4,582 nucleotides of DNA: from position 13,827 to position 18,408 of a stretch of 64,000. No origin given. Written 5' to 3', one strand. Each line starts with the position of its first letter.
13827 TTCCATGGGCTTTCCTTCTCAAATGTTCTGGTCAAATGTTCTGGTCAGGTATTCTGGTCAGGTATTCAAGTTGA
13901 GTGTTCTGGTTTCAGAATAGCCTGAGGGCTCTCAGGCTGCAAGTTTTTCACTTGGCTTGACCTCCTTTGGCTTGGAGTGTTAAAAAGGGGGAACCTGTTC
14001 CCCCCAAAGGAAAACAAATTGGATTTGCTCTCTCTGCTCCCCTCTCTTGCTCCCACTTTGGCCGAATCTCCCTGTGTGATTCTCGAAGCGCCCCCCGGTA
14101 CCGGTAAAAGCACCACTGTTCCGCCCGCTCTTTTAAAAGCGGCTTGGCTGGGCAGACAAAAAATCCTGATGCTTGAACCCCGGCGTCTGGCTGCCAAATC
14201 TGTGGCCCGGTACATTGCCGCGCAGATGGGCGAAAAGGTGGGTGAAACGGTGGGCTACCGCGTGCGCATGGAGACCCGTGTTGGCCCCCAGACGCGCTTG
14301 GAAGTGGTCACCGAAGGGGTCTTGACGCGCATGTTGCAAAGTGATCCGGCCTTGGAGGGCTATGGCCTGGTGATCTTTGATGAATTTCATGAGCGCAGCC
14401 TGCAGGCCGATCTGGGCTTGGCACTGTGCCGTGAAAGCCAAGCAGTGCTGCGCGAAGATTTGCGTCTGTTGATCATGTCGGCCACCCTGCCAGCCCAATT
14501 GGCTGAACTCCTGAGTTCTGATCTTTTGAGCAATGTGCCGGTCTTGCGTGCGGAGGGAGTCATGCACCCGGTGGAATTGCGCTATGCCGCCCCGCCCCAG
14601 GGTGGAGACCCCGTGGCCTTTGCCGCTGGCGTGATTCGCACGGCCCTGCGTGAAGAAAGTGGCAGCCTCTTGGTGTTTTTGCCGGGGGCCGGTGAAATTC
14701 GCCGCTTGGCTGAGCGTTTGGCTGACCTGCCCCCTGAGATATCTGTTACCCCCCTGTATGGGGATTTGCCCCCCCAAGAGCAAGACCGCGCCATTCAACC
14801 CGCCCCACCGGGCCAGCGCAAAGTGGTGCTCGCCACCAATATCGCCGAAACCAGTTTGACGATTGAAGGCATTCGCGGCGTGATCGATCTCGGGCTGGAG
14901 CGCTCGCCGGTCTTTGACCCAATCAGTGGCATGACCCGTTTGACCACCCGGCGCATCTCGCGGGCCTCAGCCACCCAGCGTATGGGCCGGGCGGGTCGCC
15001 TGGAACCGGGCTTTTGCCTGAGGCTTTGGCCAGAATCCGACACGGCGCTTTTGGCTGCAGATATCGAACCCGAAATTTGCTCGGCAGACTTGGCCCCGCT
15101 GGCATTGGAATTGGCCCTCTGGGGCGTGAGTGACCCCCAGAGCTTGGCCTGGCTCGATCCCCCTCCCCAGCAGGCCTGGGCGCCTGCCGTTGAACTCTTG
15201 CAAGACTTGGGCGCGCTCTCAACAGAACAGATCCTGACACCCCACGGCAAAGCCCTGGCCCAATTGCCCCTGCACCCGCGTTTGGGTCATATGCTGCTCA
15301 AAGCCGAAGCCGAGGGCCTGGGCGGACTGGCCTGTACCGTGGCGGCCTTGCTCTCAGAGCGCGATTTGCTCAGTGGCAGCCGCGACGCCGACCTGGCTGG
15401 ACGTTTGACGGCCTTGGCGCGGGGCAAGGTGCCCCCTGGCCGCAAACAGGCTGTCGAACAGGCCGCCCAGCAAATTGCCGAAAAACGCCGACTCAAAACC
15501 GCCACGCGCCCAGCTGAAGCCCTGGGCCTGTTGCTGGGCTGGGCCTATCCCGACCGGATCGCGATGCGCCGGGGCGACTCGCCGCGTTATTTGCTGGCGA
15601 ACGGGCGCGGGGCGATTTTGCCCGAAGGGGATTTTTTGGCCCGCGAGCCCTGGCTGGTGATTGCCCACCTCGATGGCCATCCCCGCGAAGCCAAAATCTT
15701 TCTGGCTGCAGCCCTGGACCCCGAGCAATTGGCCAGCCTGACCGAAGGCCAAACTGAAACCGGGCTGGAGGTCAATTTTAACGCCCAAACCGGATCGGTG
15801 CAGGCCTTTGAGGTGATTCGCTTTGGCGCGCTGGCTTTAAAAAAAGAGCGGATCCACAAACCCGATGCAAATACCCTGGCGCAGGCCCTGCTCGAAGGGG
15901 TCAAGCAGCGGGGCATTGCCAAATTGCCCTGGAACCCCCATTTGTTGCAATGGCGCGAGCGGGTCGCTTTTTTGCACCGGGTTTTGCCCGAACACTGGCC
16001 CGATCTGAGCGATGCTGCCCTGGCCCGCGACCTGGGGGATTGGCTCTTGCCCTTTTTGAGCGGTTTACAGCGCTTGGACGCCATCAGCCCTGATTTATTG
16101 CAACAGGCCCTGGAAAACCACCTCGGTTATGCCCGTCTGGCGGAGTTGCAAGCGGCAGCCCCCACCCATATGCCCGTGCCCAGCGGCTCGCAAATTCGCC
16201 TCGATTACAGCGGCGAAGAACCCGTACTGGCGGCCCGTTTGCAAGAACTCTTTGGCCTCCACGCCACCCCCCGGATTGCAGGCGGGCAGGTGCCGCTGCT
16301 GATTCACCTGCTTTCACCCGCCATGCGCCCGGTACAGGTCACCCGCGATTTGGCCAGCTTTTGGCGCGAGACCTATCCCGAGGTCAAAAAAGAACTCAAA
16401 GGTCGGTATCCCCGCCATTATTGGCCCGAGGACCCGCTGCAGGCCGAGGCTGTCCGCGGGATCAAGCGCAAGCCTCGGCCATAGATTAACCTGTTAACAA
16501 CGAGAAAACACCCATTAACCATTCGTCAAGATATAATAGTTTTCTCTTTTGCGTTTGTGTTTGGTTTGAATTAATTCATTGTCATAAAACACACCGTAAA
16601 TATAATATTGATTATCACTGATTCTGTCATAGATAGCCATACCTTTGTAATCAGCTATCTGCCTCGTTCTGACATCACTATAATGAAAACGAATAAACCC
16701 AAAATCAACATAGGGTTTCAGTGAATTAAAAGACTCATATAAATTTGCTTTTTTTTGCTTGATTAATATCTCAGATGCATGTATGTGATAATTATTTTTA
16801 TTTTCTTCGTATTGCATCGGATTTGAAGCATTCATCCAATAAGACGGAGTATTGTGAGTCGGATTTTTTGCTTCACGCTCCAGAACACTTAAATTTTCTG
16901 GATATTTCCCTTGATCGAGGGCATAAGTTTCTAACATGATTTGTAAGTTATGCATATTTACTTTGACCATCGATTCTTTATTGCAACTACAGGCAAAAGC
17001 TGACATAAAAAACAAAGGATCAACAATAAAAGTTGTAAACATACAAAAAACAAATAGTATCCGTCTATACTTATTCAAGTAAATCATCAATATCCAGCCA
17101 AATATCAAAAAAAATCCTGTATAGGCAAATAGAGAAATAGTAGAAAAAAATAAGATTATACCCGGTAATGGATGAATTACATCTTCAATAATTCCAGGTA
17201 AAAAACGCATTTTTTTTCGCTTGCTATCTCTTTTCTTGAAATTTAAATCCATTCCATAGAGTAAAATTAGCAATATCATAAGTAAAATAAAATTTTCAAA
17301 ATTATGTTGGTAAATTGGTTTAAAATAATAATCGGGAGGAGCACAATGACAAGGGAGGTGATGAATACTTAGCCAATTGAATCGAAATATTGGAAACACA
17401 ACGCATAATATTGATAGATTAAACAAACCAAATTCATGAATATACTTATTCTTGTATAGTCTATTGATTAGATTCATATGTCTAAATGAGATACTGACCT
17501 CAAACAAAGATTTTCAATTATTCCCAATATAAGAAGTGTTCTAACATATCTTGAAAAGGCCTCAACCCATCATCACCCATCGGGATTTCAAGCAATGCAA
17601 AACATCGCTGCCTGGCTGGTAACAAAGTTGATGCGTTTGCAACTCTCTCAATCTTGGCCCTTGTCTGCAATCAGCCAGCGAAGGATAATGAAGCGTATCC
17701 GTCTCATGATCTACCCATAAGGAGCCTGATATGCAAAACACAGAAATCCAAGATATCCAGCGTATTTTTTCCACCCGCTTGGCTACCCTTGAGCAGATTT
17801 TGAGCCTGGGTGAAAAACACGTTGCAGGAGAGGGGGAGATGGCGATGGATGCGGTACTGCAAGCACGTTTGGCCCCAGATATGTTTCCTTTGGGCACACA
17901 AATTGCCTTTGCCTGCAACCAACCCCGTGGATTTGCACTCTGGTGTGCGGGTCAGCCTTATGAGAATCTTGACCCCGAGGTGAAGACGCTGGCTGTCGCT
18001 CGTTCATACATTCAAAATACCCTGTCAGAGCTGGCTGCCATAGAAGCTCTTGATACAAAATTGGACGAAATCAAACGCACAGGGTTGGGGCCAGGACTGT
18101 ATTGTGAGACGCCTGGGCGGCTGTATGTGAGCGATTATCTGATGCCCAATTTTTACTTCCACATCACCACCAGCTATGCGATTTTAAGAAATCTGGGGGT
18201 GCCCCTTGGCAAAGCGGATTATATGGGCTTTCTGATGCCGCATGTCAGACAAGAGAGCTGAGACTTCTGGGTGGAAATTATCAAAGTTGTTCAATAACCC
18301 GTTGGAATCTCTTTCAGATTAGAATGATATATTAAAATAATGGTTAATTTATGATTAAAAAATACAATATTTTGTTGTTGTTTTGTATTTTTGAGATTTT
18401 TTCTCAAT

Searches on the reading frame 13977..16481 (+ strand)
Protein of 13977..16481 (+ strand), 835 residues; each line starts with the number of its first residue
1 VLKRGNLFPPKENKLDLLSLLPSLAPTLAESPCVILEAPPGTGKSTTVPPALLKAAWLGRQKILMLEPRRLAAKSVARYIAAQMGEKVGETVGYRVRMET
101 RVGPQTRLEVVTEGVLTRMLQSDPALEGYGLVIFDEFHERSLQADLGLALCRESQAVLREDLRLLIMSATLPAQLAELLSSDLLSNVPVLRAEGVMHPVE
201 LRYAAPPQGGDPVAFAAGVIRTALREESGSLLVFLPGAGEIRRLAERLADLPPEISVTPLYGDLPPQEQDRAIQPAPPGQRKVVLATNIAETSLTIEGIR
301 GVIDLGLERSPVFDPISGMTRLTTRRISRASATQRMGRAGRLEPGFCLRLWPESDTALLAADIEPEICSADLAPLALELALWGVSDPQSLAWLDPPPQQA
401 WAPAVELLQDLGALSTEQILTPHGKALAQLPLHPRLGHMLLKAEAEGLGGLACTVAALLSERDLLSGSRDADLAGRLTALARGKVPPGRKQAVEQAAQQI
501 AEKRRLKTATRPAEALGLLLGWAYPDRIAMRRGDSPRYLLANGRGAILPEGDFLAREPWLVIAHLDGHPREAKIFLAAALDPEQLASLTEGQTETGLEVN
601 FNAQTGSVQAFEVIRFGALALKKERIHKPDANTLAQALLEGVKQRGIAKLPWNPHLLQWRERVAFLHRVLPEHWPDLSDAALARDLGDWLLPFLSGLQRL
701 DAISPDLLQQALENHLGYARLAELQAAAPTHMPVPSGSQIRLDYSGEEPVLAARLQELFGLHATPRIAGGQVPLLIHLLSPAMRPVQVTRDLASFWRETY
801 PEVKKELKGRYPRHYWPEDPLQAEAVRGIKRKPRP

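Call 72: search_protein_families(library=pfam, proteins=[window:13977-16481:+], max_evalue=0.01)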
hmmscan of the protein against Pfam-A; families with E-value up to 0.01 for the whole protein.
window:13977-16481:+ (835 aa): 7 families
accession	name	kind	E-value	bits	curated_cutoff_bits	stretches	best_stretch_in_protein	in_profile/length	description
PF08482.15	HrpB_C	-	8.4e-51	172.2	25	1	689-820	1-133/133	ATP-dependent helicase C-terminal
PF00271.37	Helicase_C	-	1.5e-14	54.6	23.5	1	225-342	12-109/110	Helicase conserved C-terminal domain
PF00270.35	DEAD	-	1.9e-09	37.9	26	1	27-177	10-166/167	DEAD/DEAH box helicase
PF04408.29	HA2_N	-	2e-05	24.9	21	1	404-432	1-29/29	Helicase associated domain (HA2), winged-helix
PF13245.12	AAA_19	-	0.0011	19.6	25.1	1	29-141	9-103/134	AAA domain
PF07652.20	Flavi_DEAD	-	0.0038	17.7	21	1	33-138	6-105/148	Flavivirus DEAD domain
PF21010.2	HA2_C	-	0.0086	17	21.3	0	433-492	1-48/77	Helicase associated domain (HA2), ratchet-like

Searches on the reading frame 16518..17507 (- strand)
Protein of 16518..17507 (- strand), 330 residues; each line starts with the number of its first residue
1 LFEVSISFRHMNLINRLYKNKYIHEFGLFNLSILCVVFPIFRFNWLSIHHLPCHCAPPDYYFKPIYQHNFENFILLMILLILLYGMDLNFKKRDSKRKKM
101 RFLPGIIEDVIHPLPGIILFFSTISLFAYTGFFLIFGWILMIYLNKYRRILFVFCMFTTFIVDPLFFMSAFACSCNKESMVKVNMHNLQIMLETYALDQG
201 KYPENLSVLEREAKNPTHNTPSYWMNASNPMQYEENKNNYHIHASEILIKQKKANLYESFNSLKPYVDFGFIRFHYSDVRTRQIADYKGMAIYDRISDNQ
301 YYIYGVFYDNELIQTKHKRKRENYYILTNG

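Call 72: search_protein_families(library=pfam, proteins=[window:16518-17507:-], max_evalue=0.01)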
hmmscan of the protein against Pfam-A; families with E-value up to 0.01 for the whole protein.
window:16518-17507:- (330 aa): 1 family
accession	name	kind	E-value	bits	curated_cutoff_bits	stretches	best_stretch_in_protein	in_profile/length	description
PF08334.16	T2SSG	-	0.0034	17.8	21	1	178-226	11-57/108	Type II secretion system (T2SS), protein G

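Call 73: search_protein_families(library=padloc, proteins=[window:16518-17507:-], max_evalue=0.001)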
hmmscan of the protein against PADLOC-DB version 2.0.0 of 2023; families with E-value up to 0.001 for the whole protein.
window:16518-17507:- (330 aa): 0 families

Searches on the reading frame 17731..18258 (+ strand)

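Call 72: search_protein_families(library=pfam, proteins=[window:17731-18258:+], max_evalue=0.01)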
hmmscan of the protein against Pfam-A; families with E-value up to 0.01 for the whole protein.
window:17731-18258:+ (176 aa): 1 family
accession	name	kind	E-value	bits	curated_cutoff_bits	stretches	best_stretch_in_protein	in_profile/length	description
PF09351.15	DUF1993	-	3.2e-37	128.4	23.4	1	12-165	8-161/161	Domain of unknown function (DUF1993)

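Call 73: search_protein_families(library=padloc, proteins=[window:17731-18258:+], max_evalue=0.001)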
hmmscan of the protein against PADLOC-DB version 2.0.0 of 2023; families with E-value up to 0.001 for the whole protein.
window:17731-18258:+ (176 aa): 0 families
